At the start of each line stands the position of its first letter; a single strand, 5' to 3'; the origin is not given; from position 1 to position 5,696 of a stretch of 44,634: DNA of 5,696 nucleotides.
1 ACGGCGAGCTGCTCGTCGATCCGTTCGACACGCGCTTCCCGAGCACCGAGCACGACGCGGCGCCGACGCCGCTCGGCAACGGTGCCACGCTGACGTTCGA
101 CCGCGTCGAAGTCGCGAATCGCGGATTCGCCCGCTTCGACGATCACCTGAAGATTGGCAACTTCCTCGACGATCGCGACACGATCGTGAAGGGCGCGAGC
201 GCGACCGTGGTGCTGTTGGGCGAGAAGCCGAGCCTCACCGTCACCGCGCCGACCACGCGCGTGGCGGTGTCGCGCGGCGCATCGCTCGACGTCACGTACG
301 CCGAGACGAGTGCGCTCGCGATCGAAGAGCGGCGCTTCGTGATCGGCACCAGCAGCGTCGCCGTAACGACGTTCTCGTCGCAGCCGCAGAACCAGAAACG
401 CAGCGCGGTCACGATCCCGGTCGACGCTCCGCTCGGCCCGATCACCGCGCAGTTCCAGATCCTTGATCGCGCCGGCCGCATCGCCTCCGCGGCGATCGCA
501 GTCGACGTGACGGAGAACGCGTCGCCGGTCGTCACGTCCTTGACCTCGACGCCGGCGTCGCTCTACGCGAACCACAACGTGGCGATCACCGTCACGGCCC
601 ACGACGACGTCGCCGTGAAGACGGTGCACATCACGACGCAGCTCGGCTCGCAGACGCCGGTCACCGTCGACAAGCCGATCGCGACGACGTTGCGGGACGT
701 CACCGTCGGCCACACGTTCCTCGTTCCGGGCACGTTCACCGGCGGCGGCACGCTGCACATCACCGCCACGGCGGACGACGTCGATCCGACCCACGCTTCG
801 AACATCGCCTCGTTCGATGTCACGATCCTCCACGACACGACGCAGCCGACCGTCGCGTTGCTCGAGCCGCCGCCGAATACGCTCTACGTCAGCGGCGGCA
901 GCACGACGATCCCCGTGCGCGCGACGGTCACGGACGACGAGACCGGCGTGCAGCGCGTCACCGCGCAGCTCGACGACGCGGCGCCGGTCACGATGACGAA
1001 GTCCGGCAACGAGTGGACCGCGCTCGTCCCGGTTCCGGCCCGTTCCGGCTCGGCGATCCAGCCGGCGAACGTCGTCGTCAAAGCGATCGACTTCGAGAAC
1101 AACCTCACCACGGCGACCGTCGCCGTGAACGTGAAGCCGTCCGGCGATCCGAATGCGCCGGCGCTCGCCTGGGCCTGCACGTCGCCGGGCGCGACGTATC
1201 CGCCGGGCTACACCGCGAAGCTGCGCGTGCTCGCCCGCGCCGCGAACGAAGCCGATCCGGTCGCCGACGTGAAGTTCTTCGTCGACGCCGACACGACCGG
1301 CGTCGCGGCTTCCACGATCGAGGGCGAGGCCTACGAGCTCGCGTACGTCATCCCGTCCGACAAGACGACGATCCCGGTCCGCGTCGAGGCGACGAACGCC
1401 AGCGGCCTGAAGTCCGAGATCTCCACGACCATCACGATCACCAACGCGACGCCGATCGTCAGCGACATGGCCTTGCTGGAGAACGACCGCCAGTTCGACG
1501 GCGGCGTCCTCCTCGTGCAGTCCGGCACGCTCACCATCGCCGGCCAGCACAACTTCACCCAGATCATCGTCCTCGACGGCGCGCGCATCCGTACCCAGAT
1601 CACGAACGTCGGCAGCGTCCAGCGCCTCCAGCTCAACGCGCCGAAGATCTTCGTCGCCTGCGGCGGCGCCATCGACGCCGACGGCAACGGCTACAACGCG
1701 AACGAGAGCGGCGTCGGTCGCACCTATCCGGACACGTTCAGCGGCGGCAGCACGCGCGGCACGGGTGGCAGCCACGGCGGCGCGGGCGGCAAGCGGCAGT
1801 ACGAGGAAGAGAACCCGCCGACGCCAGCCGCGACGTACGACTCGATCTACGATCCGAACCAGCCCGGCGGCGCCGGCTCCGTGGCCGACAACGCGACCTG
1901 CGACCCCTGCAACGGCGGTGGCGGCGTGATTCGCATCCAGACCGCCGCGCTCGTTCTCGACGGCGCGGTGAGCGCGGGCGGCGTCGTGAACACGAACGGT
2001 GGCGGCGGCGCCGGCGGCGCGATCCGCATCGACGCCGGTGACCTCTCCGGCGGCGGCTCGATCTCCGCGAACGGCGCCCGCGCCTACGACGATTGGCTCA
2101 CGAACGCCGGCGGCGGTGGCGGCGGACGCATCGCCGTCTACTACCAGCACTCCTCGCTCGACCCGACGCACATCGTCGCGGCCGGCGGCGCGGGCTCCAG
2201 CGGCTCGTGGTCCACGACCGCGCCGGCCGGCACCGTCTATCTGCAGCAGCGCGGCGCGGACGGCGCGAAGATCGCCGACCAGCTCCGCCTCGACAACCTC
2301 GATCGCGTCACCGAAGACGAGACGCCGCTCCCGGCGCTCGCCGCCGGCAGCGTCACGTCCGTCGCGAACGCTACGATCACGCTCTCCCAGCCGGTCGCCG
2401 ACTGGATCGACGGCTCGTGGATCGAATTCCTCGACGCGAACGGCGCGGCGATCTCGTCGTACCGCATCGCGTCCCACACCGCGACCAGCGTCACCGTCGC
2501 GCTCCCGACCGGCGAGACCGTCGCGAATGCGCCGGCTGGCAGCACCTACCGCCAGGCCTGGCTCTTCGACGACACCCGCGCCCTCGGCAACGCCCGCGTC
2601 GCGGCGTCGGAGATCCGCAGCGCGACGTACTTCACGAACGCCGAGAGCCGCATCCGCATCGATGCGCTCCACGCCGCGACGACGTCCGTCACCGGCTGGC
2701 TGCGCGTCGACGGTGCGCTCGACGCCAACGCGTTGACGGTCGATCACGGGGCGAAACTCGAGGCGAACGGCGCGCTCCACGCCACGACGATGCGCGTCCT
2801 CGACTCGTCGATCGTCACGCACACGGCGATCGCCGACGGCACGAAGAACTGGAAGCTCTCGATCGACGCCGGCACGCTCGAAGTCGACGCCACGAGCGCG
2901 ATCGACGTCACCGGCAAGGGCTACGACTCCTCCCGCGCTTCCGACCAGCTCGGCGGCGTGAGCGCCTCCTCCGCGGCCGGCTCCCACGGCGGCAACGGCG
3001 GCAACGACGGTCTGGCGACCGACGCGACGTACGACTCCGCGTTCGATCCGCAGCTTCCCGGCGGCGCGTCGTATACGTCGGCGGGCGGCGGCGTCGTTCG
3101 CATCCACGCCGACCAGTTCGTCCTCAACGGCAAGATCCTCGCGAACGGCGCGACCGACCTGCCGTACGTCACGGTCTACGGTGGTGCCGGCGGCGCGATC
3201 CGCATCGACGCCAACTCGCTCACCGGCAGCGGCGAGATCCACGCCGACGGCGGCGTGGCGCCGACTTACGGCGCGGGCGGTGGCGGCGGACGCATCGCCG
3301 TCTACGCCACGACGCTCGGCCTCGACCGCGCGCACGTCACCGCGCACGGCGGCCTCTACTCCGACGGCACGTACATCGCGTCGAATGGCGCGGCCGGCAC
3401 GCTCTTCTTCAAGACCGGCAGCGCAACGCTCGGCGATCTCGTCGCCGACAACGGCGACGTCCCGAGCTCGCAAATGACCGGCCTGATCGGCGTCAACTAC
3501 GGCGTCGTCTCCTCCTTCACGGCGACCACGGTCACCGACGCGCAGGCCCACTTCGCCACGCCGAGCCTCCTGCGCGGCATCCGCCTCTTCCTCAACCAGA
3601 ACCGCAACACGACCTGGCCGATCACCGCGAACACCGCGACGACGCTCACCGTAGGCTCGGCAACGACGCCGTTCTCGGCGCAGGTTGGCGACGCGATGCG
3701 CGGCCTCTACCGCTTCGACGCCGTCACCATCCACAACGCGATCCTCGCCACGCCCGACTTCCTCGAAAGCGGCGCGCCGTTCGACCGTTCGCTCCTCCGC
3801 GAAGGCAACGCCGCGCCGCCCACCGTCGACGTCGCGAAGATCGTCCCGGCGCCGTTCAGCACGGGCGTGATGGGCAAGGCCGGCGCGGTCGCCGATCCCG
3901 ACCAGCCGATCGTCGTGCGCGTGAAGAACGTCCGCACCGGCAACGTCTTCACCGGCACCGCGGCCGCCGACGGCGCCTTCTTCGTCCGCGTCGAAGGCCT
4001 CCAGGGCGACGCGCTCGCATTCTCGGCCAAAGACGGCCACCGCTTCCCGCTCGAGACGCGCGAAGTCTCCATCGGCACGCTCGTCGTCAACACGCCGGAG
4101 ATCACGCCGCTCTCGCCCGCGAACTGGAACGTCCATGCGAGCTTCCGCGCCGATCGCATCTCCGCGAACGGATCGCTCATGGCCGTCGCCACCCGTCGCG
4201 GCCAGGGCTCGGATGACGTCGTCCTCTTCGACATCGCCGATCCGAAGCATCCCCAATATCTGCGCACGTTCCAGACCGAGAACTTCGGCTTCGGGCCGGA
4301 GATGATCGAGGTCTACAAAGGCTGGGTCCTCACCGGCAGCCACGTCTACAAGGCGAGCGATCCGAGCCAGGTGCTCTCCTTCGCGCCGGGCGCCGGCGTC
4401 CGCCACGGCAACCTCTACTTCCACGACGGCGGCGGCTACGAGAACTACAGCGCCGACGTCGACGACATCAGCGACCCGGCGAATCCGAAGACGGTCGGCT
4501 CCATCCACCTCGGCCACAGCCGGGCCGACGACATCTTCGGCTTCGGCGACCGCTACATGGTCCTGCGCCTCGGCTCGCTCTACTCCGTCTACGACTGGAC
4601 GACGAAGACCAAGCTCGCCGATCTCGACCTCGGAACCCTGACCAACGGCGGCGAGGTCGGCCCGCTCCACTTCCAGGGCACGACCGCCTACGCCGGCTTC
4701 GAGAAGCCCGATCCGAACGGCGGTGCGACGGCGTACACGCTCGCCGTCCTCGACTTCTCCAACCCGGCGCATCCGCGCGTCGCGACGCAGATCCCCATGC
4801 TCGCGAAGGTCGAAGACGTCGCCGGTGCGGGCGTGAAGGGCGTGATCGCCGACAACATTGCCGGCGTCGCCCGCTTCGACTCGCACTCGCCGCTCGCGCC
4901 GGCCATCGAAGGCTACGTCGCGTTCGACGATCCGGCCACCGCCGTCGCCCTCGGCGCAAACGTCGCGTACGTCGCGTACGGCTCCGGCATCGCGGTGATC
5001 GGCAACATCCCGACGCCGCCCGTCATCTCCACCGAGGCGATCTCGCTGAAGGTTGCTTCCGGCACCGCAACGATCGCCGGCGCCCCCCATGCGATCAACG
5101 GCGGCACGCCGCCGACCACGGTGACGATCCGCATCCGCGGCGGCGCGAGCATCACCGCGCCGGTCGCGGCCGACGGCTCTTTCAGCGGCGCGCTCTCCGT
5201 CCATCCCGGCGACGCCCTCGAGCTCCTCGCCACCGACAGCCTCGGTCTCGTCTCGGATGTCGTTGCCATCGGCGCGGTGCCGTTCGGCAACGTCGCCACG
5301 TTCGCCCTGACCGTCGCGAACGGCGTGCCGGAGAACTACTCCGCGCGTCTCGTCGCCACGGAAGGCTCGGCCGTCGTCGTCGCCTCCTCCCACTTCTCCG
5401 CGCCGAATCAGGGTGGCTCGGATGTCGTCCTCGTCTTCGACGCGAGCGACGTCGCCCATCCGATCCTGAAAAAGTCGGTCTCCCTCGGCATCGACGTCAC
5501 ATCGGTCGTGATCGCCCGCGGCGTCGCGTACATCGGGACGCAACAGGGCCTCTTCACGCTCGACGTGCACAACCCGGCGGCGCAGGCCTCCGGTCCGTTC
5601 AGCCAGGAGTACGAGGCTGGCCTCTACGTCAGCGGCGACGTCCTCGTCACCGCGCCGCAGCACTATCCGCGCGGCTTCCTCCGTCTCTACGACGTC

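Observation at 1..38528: Translationally coupled operon of two giant surface proteins (>4,925 aa and 7,550 aa), a small secreted protein and a toxin/immunity tip: candidate undescribed RHS delivery apparatus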

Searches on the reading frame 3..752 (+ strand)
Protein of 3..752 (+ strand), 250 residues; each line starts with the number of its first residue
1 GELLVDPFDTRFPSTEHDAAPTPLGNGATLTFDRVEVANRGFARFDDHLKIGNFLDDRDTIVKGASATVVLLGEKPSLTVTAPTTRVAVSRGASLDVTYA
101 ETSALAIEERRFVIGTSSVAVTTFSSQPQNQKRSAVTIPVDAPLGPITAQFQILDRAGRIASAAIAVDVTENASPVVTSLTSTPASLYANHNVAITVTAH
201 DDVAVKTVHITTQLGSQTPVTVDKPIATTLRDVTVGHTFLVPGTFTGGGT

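Call 35: find_related_loci(query=window:3-752:+, collection=metagenome_contigs, flank=10000)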
Query window:3-752:+ (250 aa) in metagenome_contigs; peptide patterns used: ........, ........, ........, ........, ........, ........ (x = any residue, [..] = any of these).
283 stretches matched a pattern, but none encodes a relative of the query by tblastn (E <= 1e-3).

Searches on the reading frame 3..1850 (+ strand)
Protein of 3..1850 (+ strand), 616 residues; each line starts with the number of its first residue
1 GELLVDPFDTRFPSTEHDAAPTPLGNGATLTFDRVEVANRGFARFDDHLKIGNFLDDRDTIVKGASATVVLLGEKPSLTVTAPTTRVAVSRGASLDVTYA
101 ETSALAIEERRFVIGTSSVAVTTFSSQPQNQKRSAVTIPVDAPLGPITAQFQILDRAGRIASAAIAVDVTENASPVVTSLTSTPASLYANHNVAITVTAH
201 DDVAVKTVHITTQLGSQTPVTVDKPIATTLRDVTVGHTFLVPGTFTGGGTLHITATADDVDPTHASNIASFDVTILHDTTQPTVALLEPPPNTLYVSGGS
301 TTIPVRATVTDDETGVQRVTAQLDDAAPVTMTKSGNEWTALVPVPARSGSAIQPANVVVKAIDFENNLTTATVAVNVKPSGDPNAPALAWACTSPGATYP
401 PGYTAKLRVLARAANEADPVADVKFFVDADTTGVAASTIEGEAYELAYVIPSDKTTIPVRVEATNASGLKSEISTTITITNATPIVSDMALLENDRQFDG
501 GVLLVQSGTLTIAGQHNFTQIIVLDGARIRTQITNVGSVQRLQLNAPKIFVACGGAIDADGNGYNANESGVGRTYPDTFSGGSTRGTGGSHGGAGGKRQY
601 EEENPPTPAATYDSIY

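Call 8: search_protein_families(library=pfam, proteins=[window:3-1850:+], max_evalue=0.01)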
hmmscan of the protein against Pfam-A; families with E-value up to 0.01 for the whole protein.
window:3-1850:+ (616 aa): 1 family
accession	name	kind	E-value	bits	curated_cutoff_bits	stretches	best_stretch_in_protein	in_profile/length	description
PF17957.7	Big_7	-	8.7e-07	29.9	24.1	1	282-341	1-55/70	Bacterial Ig domain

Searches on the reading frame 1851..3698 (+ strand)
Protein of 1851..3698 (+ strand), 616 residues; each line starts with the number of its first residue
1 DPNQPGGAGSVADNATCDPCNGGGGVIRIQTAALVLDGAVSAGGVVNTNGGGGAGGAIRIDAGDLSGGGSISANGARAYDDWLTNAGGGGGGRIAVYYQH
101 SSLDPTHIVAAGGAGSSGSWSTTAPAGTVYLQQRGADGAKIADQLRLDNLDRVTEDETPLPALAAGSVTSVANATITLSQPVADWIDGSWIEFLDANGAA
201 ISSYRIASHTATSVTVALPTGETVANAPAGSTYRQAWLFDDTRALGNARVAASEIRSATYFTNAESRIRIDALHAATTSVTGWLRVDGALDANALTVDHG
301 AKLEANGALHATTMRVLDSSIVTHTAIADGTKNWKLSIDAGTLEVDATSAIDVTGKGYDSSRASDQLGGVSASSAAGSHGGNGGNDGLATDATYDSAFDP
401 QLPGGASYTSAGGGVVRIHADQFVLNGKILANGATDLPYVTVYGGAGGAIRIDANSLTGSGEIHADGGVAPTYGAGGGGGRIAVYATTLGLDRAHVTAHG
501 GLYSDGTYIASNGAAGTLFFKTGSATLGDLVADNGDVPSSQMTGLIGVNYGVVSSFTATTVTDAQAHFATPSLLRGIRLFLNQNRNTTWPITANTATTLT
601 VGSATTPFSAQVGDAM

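Call 8: search_protein_families(library=pfam, proteins=[window:1851-3698:+], max_evalue=0.01)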
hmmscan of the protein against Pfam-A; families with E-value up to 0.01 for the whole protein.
window:1851-3698:+ (616 aa): 0 families

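Call 12: search_protein_families(library=pfam, proteins=[window:1851-3698:+], max_evalue=1)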
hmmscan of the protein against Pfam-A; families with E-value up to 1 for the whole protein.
window:1851-3698:+ (616 aa): 0 families

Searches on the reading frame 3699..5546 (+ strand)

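Call 8: search_protein_families(library=pfam, proteins=[window:3699-5546:+], max_evalue=0.01)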
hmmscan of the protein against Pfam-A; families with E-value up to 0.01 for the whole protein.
window:3699-5546:+ (616 aa): 1 family
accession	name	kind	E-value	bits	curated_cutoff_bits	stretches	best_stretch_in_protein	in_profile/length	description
PF17936.7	Big_6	-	8.1e-06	26.4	27.6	0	469-524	21-79/83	Bacterial Ig domain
